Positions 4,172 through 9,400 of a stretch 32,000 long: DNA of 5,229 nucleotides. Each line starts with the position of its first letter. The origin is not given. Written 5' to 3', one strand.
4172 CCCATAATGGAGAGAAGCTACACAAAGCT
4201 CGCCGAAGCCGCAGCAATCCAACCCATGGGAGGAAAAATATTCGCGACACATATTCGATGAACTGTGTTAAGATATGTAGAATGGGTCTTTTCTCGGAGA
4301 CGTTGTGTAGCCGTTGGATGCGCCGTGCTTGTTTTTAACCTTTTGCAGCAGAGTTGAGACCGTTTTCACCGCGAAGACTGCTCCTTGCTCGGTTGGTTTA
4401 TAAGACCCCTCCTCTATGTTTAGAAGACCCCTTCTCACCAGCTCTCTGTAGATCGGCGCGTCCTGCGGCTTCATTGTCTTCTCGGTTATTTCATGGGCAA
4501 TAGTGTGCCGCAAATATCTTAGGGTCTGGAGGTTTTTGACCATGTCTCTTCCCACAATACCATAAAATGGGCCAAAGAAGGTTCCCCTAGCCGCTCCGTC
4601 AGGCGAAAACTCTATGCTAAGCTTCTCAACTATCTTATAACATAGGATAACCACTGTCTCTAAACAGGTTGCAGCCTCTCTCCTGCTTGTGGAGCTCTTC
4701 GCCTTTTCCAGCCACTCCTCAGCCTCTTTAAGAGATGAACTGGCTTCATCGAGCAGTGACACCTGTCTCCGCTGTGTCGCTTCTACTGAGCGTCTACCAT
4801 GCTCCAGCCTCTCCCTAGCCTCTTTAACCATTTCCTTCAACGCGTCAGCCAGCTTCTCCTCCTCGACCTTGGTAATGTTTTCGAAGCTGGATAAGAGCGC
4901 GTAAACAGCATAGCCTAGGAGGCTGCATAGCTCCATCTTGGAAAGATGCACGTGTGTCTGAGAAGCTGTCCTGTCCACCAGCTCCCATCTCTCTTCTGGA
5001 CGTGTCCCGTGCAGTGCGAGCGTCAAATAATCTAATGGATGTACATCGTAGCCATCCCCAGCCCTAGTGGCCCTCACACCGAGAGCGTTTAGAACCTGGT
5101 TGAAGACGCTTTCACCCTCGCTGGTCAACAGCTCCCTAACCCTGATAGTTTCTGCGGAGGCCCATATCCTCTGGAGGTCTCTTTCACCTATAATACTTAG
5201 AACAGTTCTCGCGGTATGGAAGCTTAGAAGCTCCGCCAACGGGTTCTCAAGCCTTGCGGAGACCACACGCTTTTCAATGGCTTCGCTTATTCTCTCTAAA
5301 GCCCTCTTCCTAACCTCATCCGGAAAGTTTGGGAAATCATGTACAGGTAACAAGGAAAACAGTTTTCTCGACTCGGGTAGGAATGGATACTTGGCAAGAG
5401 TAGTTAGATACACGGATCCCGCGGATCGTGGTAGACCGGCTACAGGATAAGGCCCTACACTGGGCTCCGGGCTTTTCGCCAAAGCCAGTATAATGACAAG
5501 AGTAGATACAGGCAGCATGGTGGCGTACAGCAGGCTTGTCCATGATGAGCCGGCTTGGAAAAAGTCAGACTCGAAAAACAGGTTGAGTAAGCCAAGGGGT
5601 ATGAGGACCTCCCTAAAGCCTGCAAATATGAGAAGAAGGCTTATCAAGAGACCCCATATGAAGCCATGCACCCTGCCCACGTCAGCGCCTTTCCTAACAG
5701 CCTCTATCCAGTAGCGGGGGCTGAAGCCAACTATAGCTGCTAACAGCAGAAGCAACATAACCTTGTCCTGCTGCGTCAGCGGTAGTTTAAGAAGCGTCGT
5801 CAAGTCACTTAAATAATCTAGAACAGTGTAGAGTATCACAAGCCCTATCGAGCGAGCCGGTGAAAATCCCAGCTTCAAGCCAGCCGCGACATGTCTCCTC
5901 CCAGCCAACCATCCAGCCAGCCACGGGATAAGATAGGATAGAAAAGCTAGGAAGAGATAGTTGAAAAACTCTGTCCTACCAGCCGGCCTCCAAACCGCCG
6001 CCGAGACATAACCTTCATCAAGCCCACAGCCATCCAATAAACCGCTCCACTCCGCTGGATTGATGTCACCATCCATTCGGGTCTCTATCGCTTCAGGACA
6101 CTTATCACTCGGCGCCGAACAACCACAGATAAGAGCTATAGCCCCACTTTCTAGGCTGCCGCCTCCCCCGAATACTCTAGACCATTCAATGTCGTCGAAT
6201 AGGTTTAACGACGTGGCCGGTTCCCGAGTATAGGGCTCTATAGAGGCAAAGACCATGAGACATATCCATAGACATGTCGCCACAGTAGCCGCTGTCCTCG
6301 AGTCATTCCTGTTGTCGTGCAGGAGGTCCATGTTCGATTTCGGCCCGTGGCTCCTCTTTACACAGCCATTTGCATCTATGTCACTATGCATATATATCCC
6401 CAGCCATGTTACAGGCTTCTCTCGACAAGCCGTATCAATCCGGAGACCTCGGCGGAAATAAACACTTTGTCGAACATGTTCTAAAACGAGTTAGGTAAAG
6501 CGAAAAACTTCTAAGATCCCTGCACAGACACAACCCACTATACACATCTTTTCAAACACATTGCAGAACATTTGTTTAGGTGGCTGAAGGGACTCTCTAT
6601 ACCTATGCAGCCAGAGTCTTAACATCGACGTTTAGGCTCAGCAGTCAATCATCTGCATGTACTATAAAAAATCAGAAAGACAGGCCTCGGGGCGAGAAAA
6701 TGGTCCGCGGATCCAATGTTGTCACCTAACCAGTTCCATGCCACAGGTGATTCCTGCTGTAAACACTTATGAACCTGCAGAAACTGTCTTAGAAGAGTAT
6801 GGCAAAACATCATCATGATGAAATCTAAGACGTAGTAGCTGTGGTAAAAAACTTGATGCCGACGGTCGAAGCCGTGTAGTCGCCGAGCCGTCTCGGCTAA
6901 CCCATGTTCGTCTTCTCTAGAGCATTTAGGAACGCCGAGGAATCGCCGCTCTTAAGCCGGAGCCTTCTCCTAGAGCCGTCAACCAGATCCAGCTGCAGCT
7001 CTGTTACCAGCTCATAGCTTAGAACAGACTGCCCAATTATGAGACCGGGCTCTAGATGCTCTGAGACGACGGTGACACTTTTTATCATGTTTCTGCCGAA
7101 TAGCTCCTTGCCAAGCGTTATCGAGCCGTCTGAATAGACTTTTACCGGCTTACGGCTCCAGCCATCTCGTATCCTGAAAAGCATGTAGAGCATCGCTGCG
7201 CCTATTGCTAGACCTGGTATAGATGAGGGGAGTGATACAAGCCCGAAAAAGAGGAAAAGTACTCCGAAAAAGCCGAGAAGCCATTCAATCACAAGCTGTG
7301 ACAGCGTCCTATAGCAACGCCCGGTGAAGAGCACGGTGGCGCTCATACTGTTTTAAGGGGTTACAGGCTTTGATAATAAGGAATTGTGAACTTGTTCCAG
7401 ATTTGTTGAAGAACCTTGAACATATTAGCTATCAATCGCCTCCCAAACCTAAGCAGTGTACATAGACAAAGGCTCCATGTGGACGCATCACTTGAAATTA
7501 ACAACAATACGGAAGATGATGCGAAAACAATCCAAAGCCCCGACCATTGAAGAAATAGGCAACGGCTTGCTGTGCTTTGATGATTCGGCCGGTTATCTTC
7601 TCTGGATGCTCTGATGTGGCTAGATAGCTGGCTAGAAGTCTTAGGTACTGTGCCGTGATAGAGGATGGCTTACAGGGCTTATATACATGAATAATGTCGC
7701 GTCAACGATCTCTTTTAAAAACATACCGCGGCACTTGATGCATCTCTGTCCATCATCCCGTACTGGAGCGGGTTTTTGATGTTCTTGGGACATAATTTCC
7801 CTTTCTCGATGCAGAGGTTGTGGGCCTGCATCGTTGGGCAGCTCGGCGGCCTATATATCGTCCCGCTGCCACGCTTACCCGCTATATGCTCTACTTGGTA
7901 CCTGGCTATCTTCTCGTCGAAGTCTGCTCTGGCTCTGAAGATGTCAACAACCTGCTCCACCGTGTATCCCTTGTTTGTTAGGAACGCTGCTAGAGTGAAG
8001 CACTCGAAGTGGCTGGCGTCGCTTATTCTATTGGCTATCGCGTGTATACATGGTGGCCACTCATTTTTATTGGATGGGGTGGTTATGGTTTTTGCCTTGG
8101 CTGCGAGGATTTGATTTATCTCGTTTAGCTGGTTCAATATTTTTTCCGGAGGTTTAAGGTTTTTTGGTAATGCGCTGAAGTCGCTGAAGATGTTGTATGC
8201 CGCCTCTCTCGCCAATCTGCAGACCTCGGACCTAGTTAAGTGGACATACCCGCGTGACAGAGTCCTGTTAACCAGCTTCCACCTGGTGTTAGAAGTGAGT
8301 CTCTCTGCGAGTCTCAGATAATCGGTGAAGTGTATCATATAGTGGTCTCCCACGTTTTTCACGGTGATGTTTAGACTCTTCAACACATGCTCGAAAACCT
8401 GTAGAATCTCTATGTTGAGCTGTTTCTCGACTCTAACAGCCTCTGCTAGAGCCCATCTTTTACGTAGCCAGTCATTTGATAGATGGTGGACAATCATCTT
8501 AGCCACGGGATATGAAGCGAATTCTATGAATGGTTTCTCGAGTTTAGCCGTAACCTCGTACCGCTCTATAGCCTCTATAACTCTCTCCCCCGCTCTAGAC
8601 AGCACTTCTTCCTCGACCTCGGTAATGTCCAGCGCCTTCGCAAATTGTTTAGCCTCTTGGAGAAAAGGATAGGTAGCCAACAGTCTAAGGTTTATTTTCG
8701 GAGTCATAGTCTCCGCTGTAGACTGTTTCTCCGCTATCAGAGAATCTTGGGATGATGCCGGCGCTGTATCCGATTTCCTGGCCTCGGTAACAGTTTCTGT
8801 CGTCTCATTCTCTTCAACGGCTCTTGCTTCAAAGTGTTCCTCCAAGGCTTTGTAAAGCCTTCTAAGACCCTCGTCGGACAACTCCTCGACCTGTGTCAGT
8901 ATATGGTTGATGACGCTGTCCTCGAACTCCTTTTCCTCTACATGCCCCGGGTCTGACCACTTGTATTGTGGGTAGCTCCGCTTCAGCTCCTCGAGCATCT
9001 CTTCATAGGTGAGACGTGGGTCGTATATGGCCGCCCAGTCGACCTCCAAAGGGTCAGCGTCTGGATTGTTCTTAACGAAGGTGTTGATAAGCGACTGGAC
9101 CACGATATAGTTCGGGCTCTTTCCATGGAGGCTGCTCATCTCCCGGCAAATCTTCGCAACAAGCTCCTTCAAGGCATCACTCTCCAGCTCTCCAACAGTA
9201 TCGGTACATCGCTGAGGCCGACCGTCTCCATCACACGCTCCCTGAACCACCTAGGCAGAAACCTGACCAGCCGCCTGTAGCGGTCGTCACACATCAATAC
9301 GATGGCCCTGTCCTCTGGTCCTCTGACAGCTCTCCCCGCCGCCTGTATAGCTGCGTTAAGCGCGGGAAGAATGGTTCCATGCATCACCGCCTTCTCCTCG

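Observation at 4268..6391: Membrane protein fused to a PriL N-terminal-domain paralogue and a HEPN-like (Rx4H) tail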

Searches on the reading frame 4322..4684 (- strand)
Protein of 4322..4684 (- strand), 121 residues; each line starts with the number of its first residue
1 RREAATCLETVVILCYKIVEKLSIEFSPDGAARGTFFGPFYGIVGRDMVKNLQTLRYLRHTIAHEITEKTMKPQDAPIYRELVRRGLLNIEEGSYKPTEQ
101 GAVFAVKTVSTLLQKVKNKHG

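Call 101: search_protein_families(library=pfam, proteins=[window:4322-4684:-], max_evalue=10)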
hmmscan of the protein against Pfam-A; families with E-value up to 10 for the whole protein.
seq(121 aa): 2 families
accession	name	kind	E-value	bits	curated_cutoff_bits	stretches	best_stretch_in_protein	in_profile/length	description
PF12358.13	DUF3644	-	0.024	14.7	27.6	1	47-76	86-116/183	Domain of unknown function (DUF3644)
PF20185.3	DUF6548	-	0.062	13.6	27.3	1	49-76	49-79/164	Family of unknown function (DUF6548)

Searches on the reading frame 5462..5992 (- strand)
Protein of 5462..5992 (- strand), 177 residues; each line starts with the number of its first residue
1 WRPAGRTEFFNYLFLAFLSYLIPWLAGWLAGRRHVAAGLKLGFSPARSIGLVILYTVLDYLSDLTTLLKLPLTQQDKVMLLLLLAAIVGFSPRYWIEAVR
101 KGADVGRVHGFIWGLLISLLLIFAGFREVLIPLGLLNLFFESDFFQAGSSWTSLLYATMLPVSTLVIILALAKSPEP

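Call 85: find_homologous_proteins(query=A7, max_evalue=1)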
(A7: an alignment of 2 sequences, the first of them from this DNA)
Query A7 (2 sequences): 8000 candidates shared short words with the query, none scored E <= 1.

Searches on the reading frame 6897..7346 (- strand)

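Call 4: search_protein_families(library=pfam, proteins=[window:6897-7346:-], max_evalue=1)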
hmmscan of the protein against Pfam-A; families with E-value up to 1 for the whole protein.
window:6897-7346:- (149 aa): 1 family
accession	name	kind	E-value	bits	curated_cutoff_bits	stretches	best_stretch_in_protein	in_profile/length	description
PF02361.21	CbiQ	-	0.15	12.1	25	1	3-93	42-113/216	Cobalt transport protein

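Call 17: search_protein_families(library=ncbifam, proteins=[window:6897-7346:-], max_evalue=1)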
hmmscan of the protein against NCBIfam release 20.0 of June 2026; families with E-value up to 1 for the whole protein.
window:6897-7346:- (149 aa): 1 family
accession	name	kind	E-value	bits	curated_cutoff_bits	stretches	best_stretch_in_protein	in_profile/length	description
NF010413.0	PRK13839.1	subfamily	0.15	11.2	388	1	41-77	179-215/279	conjugal transfer protein TrbG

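Call 18: search_protein_families(library=padloc, proteins=[window:6897-7346:-], max_evalue=1)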
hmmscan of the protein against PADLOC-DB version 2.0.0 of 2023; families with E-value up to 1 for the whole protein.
window:6897-7346:- (149 aa): 0 families

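Call 53: search_protein_families(library=phrogs, proteins=[window:6897-7346:-], max_evalue=0.01)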
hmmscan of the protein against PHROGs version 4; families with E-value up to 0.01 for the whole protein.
window:6897-7346:- (149 aa): 0 families

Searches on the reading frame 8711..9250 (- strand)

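Call 21: search_protein_families(library=pfam, proteins=[window:8711-9250:-], max_evalue=10)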
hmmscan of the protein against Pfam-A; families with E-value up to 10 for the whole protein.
seq(180 aa): 2 families
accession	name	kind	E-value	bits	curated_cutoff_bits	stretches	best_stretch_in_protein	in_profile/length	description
PF20919.3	DHU1_N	-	0.027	14.1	26.7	1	23-94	192-266/370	DWD hypersensitive to UV-B 1, N-terminal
PF25100.1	DUF7809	-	0.054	14.2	27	1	83-150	61-130/160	Domain of unknown function (DUF7809)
